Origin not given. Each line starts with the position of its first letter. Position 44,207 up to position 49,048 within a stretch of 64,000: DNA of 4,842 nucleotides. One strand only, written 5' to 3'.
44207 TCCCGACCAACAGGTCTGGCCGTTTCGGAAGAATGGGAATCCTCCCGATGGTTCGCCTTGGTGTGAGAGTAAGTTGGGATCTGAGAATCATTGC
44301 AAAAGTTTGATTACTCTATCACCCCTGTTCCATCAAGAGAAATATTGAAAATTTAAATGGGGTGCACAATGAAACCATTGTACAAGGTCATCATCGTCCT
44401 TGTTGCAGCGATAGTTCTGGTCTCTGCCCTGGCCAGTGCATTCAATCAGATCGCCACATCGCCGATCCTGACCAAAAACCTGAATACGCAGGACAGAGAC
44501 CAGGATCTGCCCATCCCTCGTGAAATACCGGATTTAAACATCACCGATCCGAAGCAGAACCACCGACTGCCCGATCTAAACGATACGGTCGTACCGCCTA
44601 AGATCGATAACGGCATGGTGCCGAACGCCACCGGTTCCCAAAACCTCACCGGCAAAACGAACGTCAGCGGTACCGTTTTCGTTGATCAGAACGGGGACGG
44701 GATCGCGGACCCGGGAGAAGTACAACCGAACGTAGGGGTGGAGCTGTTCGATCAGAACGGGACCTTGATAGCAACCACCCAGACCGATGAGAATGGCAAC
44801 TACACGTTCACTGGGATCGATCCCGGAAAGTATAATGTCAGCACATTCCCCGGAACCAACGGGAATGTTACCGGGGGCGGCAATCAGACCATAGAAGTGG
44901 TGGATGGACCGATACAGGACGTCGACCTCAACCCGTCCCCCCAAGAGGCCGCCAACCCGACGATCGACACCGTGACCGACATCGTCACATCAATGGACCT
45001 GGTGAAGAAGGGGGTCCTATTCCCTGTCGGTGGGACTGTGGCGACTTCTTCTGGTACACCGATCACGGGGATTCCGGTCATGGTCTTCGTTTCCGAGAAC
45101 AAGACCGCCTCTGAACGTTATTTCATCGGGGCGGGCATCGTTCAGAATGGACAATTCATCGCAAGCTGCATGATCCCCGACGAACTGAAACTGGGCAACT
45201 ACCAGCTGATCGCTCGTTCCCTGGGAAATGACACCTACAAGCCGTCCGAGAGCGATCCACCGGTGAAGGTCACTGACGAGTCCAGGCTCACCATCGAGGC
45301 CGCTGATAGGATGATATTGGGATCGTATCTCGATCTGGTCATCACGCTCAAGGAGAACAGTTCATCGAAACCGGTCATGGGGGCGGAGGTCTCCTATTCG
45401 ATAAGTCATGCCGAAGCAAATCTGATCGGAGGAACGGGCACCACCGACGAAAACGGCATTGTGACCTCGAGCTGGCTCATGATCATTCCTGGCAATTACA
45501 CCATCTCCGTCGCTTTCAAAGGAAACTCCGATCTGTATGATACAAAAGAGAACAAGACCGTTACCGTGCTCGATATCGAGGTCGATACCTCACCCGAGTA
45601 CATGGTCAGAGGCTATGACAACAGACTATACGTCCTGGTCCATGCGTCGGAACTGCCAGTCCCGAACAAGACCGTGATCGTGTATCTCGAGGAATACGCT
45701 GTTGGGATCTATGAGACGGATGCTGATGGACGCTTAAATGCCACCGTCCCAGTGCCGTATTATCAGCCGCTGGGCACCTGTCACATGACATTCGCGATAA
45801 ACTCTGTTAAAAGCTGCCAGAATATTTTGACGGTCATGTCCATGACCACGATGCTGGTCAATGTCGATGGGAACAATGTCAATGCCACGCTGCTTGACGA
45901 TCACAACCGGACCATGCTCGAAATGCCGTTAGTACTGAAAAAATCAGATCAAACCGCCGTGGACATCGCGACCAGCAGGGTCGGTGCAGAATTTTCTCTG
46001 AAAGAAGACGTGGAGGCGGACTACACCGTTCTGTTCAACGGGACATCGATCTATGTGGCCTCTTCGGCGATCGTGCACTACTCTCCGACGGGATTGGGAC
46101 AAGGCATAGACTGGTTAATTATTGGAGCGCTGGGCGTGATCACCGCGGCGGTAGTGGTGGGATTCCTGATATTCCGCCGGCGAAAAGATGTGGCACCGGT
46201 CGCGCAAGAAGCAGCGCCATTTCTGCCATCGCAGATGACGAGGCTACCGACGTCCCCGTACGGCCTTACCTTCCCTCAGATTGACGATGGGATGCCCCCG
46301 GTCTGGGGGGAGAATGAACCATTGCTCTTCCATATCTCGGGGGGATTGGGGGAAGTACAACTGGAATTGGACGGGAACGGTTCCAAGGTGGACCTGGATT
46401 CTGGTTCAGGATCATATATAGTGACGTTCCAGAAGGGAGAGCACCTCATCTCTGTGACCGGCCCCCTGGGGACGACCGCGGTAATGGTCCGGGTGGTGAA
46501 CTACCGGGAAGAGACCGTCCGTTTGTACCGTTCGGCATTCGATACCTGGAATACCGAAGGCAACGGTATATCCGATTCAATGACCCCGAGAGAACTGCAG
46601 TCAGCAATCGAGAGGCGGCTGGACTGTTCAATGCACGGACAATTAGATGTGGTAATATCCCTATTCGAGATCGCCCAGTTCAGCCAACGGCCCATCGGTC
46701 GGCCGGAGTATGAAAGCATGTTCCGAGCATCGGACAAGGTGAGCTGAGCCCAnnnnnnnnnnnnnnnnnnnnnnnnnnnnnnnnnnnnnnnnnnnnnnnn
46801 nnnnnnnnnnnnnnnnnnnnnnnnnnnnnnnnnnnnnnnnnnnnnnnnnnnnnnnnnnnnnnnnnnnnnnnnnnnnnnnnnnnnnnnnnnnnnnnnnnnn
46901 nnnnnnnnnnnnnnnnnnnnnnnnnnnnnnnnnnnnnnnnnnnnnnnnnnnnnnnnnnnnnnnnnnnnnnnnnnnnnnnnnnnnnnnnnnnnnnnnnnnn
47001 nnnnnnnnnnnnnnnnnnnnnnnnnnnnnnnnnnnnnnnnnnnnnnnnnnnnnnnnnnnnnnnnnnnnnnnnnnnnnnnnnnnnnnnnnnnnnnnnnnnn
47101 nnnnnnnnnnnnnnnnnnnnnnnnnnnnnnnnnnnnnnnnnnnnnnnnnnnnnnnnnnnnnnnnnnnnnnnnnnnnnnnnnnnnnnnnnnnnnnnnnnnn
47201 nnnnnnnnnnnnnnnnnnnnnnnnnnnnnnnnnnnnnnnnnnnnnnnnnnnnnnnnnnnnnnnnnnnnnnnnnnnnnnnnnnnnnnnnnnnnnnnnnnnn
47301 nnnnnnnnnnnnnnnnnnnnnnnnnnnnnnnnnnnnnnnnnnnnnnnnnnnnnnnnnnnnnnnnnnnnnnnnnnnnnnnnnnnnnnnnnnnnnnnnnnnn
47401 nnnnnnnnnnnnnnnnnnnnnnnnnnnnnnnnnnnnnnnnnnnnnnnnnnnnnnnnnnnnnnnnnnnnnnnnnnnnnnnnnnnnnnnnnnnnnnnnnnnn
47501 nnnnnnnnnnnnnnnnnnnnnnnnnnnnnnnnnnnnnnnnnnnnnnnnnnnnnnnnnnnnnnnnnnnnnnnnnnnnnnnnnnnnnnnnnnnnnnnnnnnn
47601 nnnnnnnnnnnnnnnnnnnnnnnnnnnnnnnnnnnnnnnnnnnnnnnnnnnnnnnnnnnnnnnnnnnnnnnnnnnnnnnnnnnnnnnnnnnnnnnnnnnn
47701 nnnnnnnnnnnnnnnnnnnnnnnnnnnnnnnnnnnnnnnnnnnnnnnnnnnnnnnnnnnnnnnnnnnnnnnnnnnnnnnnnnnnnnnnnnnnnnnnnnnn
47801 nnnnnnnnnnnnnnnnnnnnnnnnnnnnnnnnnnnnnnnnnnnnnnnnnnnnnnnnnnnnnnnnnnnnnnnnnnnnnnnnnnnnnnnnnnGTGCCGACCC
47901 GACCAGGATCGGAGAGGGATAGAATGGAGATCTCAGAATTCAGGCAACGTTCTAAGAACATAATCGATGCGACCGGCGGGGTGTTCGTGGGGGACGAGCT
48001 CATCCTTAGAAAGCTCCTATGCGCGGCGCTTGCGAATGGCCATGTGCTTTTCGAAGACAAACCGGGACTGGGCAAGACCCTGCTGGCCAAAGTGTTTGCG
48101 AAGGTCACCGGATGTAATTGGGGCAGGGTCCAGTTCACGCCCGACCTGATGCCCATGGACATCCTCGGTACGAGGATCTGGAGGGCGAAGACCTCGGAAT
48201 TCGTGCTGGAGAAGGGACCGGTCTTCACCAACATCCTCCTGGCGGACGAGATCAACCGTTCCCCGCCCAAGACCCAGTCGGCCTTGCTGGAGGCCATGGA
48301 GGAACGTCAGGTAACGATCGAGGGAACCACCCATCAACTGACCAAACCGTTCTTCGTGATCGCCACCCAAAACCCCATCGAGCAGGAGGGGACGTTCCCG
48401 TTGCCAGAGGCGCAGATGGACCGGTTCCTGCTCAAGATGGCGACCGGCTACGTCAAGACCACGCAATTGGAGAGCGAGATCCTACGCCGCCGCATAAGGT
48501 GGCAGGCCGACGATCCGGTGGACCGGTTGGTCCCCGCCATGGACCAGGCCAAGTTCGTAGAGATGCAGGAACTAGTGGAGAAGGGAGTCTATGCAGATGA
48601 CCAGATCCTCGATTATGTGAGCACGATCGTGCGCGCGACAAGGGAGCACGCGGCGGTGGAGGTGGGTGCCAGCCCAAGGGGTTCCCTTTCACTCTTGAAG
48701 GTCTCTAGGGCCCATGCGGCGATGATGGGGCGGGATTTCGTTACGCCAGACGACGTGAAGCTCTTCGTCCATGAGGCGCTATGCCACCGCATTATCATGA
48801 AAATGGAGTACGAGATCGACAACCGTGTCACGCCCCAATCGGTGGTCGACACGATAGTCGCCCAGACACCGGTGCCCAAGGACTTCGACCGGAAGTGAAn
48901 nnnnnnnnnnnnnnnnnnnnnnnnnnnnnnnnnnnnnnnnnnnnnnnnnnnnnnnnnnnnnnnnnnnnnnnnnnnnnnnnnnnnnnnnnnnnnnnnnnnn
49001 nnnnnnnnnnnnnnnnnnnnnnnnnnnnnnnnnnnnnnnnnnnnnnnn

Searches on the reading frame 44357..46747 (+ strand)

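Call 55: search_protein_families(library=pfam, proteins=[window:44357-46747:+], max_evalue=0.00001)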
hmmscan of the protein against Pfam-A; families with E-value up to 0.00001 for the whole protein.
window:44357-46747:+ (796 aa): 6 families
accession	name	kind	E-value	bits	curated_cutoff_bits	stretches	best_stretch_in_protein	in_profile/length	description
PF17210.9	SdrD_B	-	1.5e-14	54.6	29.7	1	105-172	5-73/112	SdrD B-like domain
PF13620.12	CarboxypepD_reg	-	9.1e-11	42.4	32.3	1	120-163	11-54/82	Carboxypeptidase regulatory-like domain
PF17802.7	SpaA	-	3.6e-08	33.9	23.1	0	125-181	18-76/91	Prealbumin-like fold domain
PF02369.22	Big_1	-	2.7e-07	31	34.9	0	334-392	27-85/93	Bacterial Ig-like domain (group 1)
PF11974.14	bMG3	-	5.8e-07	29.9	34.9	0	121-153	26-58/103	Bacterial alpha-2-macroglobulin MG3 domain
PF16640.11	Big_3_5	-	7.5e-07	30.1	35.5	0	354-404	37-87/88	Bacterial Ig-like domain (group 3)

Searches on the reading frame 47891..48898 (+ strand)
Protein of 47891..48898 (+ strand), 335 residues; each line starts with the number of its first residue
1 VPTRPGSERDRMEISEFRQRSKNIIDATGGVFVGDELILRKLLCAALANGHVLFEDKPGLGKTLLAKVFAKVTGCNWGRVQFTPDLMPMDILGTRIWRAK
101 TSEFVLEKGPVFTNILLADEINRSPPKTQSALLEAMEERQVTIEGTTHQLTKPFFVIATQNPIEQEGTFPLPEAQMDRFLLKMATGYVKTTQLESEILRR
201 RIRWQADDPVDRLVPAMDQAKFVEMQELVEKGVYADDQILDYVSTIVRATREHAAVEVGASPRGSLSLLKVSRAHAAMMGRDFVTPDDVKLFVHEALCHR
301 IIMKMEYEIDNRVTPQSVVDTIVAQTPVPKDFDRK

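Call 55: search_protein_families(library=pfam, proteins=[window:47891-48898:+], max_evalue=0.00001)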
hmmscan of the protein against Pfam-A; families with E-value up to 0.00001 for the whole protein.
window:47891-48898:+ (335 aa): 5 families
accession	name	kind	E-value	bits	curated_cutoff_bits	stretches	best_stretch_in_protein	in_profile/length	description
PF07726.17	AAA_3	-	5.1e-64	214.5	27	1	51-181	1-131/131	ATPase family associated with various cellular activities (AAA)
PF17863.7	AAA_lid_2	-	1.9e-23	82.4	22.7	1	248-321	1-73/74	AAA lid domain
PF07728.20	AAA_5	-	6.3e-13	49.3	22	1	57-179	7-139/139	AAA domain (dynein-related subfamily)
PF20030.5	bpMoxR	-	7.3e-08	32.2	27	1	23-199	5-179/205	MoxR domain in the MoxR-vWA-beta-propeller ternary systems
PF05496.18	RuvB_N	-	9.4e-06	25.9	27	0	49-143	33-115/159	Holliday junction DNA helicase RuvB P-loop domain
